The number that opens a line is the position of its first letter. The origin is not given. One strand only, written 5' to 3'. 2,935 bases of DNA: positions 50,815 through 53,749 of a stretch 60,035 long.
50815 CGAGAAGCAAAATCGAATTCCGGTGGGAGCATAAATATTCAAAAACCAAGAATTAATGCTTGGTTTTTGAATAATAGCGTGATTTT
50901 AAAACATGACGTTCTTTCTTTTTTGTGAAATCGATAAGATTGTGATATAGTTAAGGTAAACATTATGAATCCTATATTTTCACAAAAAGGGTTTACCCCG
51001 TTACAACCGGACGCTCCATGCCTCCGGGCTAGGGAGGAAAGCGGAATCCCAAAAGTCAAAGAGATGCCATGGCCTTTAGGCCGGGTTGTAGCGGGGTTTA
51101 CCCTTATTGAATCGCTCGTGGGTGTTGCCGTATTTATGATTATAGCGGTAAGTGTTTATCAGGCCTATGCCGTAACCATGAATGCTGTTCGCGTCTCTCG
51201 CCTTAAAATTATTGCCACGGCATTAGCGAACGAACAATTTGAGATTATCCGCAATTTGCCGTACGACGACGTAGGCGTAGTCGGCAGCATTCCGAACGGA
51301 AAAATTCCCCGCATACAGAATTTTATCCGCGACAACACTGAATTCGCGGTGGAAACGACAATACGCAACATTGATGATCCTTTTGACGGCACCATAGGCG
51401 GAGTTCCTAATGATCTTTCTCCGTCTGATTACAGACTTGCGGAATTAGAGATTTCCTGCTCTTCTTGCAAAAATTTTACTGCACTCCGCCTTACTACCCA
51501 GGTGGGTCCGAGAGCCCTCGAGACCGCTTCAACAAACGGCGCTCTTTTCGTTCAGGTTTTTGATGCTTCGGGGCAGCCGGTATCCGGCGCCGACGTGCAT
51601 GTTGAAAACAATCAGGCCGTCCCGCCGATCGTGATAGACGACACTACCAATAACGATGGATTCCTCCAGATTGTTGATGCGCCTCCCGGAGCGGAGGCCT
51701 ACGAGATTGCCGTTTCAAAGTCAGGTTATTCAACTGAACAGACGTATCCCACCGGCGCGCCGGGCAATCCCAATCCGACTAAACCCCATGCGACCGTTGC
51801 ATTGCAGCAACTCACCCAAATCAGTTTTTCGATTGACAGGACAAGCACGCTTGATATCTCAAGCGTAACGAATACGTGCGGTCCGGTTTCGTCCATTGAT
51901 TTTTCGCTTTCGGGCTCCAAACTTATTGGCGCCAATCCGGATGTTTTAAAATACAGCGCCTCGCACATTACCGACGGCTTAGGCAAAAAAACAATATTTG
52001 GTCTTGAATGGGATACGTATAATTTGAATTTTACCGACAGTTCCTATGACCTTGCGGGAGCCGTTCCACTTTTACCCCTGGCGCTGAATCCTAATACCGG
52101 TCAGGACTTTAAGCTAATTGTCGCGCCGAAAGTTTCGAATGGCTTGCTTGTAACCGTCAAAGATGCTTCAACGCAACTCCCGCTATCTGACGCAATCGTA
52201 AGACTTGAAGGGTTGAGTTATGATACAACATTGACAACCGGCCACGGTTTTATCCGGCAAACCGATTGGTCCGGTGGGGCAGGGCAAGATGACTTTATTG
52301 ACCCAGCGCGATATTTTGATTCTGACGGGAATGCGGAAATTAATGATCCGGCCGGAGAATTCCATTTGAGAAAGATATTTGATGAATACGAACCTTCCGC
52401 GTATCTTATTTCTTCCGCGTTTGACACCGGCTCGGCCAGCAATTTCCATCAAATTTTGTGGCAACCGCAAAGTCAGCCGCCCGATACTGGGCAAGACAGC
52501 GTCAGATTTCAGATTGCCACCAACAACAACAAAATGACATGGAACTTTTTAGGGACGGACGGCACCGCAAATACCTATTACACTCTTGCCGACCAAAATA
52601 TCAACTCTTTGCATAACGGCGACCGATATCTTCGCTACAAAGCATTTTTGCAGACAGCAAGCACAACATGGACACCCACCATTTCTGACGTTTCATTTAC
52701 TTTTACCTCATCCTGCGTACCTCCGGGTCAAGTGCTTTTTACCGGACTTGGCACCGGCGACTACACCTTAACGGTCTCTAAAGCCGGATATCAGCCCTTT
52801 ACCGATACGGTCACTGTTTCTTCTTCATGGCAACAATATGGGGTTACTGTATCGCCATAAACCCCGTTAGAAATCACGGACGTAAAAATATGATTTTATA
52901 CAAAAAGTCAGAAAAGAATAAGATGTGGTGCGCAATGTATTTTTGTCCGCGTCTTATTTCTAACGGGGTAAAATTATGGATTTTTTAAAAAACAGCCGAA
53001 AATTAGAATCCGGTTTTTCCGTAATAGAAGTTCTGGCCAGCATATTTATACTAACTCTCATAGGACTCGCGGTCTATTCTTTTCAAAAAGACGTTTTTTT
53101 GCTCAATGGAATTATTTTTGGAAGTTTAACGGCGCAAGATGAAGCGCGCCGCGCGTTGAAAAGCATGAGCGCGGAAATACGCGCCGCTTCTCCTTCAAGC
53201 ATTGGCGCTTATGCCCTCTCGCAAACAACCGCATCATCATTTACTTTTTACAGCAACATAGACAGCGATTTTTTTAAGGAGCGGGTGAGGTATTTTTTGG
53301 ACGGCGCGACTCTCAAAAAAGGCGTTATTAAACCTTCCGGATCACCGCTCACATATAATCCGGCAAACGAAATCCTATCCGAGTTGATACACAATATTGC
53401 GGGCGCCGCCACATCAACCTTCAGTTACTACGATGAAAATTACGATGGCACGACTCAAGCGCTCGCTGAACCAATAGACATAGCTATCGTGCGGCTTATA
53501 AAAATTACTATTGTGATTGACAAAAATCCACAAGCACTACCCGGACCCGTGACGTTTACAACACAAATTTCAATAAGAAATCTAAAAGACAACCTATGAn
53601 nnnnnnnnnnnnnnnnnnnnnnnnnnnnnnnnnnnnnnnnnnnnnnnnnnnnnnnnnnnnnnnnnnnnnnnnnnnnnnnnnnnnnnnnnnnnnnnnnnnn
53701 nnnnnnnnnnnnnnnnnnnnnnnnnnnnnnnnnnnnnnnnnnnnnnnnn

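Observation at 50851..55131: About 70-bp inverted repeats bracket the three-gene pseudopilin module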

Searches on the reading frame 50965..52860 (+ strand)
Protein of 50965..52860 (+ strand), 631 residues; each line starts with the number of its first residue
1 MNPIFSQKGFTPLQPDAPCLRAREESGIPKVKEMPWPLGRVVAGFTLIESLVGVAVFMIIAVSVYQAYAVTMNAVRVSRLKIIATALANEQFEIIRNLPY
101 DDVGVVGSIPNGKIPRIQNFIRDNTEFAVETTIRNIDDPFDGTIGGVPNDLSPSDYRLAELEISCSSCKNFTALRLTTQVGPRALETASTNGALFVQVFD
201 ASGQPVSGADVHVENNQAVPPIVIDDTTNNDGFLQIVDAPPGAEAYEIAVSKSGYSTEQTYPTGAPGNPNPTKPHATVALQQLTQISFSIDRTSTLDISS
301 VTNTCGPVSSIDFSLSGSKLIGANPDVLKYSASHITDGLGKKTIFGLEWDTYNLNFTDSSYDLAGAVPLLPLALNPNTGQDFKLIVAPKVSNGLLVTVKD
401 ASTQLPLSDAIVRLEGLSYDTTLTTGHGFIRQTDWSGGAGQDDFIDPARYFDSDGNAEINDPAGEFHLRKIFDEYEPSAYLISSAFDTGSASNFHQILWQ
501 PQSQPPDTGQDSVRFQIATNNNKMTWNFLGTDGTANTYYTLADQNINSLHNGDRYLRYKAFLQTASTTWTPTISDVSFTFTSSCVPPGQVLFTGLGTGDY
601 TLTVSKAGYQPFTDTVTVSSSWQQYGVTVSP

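Call 13: search_protein_families(library=pfam, proteins=[window:50965-52860:+], max_evalue=0.01)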
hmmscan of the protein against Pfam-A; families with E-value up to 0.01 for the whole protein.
window:50965-52860:+ (631 aa): 4 families
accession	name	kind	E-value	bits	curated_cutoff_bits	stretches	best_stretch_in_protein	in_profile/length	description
PF13620.12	CarboxypepD_reg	-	6.9e-14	52.4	32.3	2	196-263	4-68/82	Carboxypeptidase regulatory-like domain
PF13715.12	CarbopepD_reg_2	-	9e-08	32.5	32.2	0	197-260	4-60/88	CarboxypepD_reg-like domain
PF07963.17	N_methyl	-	0.00053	19.9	21.2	1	42-65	4-27/27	Prokaryotic N-terminal methylation motif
PF08308.17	PEGA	-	0.00059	20.1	20.8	1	595-619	32-56/71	PEGA domain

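Call 53: find_homologous_proteins(query=window:50965-52860:+, max_evalue=1e-20)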
Query window:50965-52860:+ (631 aa): 2384 proteins with E <= 1e-20 among 8000 candidates; the best 120 are listed.
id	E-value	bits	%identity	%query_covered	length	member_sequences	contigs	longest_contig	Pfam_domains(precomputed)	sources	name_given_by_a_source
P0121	0.0e+0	1414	99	100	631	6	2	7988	PF13715.13,PF13620.13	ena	-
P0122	0.0e+0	1159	87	93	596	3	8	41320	PF13715.13,PF07963.18,PF17802.8,PF13620.13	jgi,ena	-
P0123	0.0e+0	1142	86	93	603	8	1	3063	PF13715.13,PF07963.18,PF17802.8,PF13620.13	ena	-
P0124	0.0e+0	1137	84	94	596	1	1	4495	PF13715.13,PF07963.18,PF17802.8,PF13620.13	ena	-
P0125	0.0e+0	1137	84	94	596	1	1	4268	PF13715.13,PF07963.18,PF17802.8,PF13620.13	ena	-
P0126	0.0e+0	1135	84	94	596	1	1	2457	PF13715.13,PF07963.18,PF17802.8,PF13620.13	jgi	-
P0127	0.0e+0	1135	84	94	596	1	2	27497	PF13715.13,PF07963.18,PF17802.8,PF13620.13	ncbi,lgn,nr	ncbi:TPA: hypothetical protein DIC39_02775 [Patescibacteria group bacterium]|nr:hypothetical protein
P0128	0.0e+0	1134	84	94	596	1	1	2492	PF13715.13,PF07963.18,PF17802.8,PF13620.13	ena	-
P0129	0.0e+0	1134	84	94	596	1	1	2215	PF13715.13,PF07963.18,PF17802.8,PF13620.13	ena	-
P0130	0.0e+0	1133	84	94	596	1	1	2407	PF13715.13,PF07963.18,PF17802.8,PF13620.13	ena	-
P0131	0.0e+0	1117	84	93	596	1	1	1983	PF13715.13,PF07963.18,PF13620.13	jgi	-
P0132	0.0e+0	1114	82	94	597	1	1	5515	PF13715.13,PF07963.18,PF17802.8,PF13620.13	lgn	-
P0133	0.0e+0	1110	83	93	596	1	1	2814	PF13715.13,PF07963.18,PF08308.18,PF13620.13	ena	-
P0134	0.0e+0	1106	83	93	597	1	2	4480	PF13715.13,PF07963.18,PF08308.18,PF17802.8,PF13620.13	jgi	jgi:prepilin-type N-terminal cleavage/methylation domain-containing protein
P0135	0.0e+0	1105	84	91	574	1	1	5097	PF13715.13,PF17802.8,PF13620.13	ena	-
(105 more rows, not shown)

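Call 54: find_encoding_contigs(protein=P0122, flank=7000, max_places=5)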
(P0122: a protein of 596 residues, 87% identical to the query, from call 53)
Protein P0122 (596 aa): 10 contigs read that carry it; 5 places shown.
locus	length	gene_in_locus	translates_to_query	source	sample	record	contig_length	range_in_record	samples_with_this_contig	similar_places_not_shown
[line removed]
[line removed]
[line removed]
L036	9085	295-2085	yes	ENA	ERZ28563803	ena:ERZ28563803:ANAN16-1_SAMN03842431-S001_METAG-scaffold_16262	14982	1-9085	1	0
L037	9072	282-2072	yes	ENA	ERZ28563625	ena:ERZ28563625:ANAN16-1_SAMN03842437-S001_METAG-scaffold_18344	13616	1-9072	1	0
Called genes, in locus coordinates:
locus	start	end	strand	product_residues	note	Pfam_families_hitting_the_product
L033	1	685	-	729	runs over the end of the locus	PF17191:RecG_wedge, PF01336:tRNA_anti-codon (weak), PF00270:DEAD, PF04851:ResIII, PF00271:Helicase_C, PF19833:RecG_dom3_C (weak)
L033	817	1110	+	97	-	-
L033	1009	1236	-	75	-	-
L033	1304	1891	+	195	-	PF20803:PaaX_M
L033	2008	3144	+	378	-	PF00390:malic, PF03949:Malic_M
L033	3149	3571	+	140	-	-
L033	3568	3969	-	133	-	PF07681:DoxX (weak)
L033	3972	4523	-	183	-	-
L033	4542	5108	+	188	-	PF04011:LemA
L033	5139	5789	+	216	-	PF00990:GGDEF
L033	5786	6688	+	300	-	PF07690:MFS_1 (faint), PF01435:Peptidase_M48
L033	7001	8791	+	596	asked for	PF07963:N_methyl (weak), PF17802:SpaA (faint), PF13620:CarboxypepD_reg (weak), PF13715:CarbopepD_reg_2 (faint)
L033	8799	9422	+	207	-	-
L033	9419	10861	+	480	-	-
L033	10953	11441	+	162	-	-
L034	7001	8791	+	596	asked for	PF07963:N_methyl (weak), PF17802:SpaA (faint), PF13620:CarboxypepD_reg (weak), PF13715:CarbopepD_reg_2 (faint)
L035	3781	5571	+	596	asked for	PF07963:N_methyl (weak), PF17802:SpaA (faint), PF13620:CarboxypepD_reg (weak), PF13715:CarbopepD_reg_2 (faint)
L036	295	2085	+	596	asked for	PF07963:N_methyl (weak), PF17802:SpaA (faint), PF13620:CarboxypepD_reg (weak), PF13715:CarbopepD_reg_2 (faint)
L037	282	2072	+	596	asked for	PF07963:N_methyl (weak), PF17802:SpaA (faint), PF13620:CarboxypepD_reg (weak), PF13715:CarbopepD_reg_2 (faint)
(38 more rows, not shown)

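Call 55: find_encoding_contigs(protein=P0121, flank=7000, max_places=3)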
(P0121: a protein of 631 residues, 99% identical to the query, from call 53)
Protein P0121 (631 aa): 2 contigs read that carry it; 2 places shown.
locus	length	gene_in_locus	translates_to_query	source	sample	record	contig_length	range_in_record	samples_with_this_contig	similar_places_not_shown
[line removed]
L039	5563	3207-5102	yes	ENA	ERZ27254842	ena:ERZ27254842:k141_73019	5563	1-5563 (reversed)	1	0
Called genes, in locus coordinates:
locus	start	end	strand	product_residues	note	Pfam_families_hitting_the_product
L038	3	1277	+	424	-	?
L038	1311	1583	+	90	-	-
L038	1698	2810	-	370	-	PF00723:Glyco_hydro_15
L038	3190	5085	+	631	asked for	PF13620:CarboxypepD_reg (weak), PF13715:CarbopepD_reg_2 (faint)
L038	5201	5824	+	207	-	-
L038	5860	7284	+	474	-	-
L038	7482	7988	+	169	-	?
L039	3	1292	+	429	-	?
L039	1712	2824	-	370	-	PF00723:Glyco_hydro_15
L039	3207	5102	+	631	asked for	PF13620:CarboxypepD_reg (weak), PF13715:CarbopepD_reg_2 (faint)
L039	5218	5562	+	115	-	?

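Call 68: search_protein_families(library=ncbifam, proteins=[window:50965-52860:+], max_evalue=0.01)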
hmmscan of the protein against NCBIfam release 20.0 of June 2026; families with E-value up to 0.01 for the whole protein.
window:50965-52860:+ (631 aa): 3 families
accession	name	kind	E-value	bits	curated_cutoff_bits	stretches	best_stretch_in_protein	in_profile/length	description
TIGR01707.1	gspI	equivalog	6.2e-05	23.4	44.35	1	44-92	1-49/101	type II secretion system minor pseudopilin GspI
TIGR01711.1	gspJ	equivalog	0.0017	18.2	64.85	1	43-81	1-39/192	type II secretion system minor pseudopilin GspJ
NF041013.1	T4P_ComGE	equivalog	0.0038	17.3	49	1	43-69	4-30/83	competence type IV pilus minor pilin ComGE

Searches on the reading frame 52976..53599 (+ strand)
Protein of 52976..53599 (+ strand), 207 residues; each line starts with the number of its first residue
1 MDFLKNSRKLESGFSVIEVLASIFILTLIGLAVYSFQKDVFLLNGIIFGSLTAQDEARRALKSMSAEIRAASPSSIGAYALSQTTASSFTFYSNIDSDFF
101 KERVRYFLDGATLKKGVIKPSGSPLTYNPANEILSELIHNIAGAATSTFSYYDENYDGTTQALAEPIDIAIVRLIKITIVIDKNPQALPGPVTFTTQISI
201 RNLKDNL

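Call 13: search_protein_families(library=pfam, proteins=[window:52976-53599:+], max_evalue=0.01)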
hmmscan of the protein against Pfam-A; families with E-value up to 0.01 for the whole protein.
window:52976-53599:+ (207 aa): 1 family
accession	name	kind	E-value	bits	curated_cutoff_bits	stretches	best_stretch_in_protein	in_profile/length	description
PF07963.17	N_methyl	-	0.00053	19.9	21.2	1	9-34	2-27/27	Prokaryotic N-terminal methylation motif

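Call 68: search_protein_families(library=ncbifam, proteins=[window:52976-53599:+], max_evalue=0.01)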
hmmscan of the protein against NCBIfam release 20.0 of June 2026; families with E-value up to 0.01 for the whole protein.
window:52976-53599:+ (207 aa): 0 families
